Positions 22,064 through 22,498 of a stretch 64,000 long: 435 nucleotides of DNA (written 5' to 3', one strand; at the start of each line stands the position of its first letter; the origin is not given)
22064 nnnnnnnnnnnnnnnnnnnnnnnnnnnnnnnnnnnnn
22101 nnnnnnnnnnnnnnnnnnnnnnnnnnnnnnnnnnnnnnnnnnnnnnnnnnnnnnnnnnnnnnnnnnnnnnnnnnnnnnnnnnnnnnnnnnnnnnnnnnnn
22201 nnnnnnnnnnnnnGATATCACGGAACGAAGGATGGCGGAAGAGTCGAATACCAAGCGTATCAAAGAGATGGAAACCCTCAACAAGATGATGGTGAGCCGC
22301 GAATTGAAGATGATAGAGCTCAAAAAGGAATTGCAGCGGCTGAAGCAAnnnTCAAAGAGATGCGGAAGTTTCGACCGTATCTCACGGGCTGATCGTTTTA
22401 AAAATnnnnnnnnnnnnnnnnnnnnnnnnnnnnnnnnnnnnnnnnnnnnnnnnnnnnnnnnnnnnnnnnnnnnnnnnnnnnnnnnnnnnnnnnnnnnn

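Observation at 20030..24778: Ferredoxin-NADP-reductase-like flavoprotein domain occurs twice: stand-alone and fused to a PAS-PAS-histidine kinase, flanking a sensor-only HAMP-PAS membrane protein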

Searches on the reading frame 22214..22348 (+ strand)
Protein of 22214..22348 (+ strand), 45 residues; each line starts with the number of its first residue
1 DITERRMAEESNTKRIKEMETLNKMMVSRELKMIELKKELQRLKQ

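Call 69: find_related_loci(query=A4, collection=metagenome_contigs, flank=5000)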
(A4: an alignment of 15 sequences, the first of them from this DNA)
Query A4 (45 aa) in metagenome_contigs; peptide patterns used: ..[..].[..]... (x = any residue, [..] = any of these).
600 stretches matched a pattern (row limit reached: there are more); 441 encode a relative of the query (tblastn E <= 1e-3); the best 80 are kept; 80 distinct loci.
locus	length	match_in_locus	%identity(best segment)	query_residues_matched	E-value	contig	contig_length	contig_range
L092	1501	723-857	58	1-45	5e-12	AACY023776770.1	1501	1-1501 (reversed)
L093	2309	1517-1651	60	1-45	2e-11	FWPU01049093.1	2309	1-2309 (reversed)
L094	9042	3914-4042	51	1-43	3e-11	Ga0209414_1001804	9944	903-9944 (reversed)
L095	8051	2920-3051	59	1-44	5e-11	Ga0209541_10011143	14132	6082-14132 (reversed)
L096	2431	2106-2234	53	1-43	7e-11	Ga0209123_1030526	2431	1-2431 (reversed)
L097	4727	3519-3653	53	1-45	8e-11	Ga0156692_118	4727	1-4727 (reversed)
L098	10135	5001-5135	53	1-45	8e-11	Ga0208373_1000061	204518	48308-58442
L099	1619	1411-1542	57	1-44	1e-10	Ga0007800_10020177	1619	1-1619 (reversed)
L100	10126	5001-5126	55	4-45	1e-10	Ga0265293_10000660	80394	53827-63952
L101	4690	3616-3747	52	1-44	2e-10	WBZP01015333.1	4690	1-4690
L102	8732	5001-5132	59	1-44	2e-10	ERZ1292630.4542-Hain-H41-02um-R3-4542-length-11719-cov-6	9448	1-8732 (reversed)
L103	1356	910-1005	72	13-44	4e-10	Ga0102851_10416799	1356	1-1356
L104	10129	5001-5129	56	1-43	3e-10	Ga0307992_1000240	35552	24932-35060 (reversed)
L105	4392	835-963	56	1-43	3e-10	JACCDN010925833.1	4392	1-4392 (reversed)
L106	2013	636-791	54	1-45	3e-10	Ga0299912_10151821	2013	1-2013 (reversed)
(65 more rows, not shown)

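Call 75: search_protein_families(library=pfam, alignment_id=A5, max_evalue=0.001)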
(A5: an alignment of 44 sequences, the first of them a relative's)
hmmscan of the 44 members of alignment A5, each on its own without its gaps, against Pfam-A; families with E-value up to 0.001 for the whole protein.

A. member 1, L092:886-1365:+ (160 aa): 1 family
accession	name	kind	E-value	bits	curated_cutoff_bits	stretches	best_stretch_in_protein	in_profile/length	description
PF00571.33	CBS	-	9.7e-26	90.3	24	2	24-77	1-54/57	CBS domain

B. families by the number of members that match (of 44 scanned): 61 families (the first 25 are shown)
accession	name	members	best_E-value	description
PF13426.13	PAS_9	17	2.1e-33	PAS domain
PF08448.16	PAS_4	17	1.2e-32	PAS fold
PF02518.31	HATPase_c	16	1.7e-33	Histidine kinase-, DNA gyrase B-, and HSP90-like ATPase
PF00989.32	PAS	16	5.4e-31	PAS fold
PF00512.31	HisKA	15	1e-22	His Kinase A (phospho-acceptor) domain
PF13188.13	PAS_8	15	9.4e-19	PAS domain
PF08447.18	PAS_3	10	1.2e-19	PAS fold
PF00672.30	HAMP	8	1.2e-11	HAMP domain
PF02743.24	dCache_1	7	5.4e-29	Cache domain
PF13581.12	HATPase_c_2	5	5.4e-05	Histidine kinase-like ATPase domain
PF12860.13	PAS_7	4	3.9e-31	PAS fold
PF14501.12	HATPase_c_5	4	4.6e-06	GHKL domain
PF00072.30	Response_reg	2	2.3e-50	Response regulator receiver domain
PF05228.19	CHASE4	2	1.7e-33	CHASE4 domain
PF12974.12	Phosphonate-bd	2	2.6e-29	ABC transporter, phosphonate, periplasmic substrate-binding protein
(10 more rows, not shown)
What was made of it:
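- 15-16 of 44 next genes are HisKA/HATPase kinases (call 75).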

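Call 76: search_protein_families(library=pfam, alignment_id=A6, max_evalue=0.001)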
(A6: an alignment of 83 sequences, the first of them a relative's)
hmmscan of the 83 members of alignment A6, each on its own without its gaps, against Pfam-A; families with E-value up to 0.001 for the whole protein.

A. member 1, L092:3-878:+ (292 aa): 2 families
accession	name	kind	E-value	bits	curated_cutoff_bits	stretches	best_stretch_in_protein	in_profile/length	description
PF08448.16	PAS_4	-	3.8e-08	34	23.1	1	140-246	3-109/110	PAS fold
PF13426.13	PAS_9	-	0.00096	19.8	27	0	147-244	5-103/103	PAS domain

B. families by the number of members that match (of 83 scanned): 48 families (the first 25 are shown)
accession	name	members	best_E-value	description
PF13426.13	PAS_9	63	1.8e-92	PAS domain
PF08448.16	PAS_4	61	2.3e-74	PAS fold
PF00989.32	PAS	50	1.7e-88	PAS fold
PF13188.13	PAS_8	41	2.6e-41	PAS domain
PF08447.18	PAS_3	35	1.9e-60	PAS fold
PF12860.13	PAS_7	15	3.9e-31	PAS fold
PF24820.1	Diguanyl_cycl_sensor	11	1.5e-36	Diguanylate cyclase-like sensor domain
PF00072.30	Response_reg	11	2.8e-30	Response regulator receiver domain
PF13596.12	PAS_10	11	1.6e-24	PAS domain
PF00672.30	HAMP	10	2.1e-18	HAMP domain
PF02743.24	dCache_1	6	3.4e-29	Cache domain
PF14598.12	PAS_11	6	5.3e-12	PAS domain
PF13185.12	GAF_2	5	1.1e-26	GAF domain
PF01590.32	GAF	5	6e-12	GAF domain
PF10114.15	PocR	3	1.5e-39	Sensory domain found in PocR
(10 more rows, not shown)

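Call 81: search_solved_structures(query=A6, max_evalue=0.01)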
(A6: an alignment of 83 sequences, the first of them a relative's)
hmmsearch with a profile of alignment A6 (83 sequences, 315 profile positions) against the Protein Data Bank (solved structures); distinct sequences matched with E-value up to 0.01: 296 (the best 60 are shown).
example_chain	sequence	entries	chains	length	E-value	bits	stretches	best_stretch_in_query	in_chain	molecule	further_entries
3ewk_A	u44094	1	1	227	2.8e-29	106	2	149-257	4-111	Sensor protein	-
6ph4_A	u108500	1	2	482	1.5e-24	90.4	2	135-252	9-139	Blue-light-activated histidine kinase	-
9bgv_A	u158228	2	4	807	3.6e-23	85.9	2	127-253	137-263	Oxygen sensor protein DosP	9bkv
6ph3_A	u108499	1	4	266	3.9e-23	85.8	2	135-252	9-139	Blue-light-activated histidine kinase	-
9cdr_A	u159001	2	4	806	4.8e-23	85.5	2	127-253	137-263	Oxygen sensor protein DosP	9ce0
6pps_A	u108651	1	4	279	4.8e-23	85.5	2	136-252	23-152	Blue-light-activated histidine kinase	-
9clo_A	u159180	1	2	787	5e-23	85.5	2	127-253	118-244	Oxygen sensor protein DosP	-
9cmf_A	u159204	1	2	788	6.7e-23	85.1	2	127-253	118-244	Oxygen sensor protein DosP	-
8js5_A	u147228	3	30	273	6.2e-21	78.6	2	121-263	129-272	Sensor protein FixL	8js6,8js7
6hmj_A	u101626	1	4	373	2.2e-20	76.8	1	150-258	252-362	Putative PAS/PAC sensor protein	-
2pr5_A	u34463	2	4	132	8.6e-20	74.8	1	139-263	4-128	Blue-light photoreceptor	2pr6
2mwg_A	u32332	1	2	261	2.3e-19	73.5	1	137-263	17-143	Blue-light photoreceptor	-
4gcz_A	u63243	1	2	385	2.6e-19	73.2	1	137-269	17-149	Blue-light photoreceptor, Sensor protein fixL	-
5luv_A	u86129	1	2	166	5.2e-18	69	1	132-258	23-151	Putative PAS/PAC sensor protein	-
7r5n_A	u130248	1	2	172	3.2e-17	66.4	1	132-258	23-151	Sensory box protein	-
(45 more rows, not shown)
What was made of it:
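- Tried and rejected: Profile search of tail proteins against PDB (call 81).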
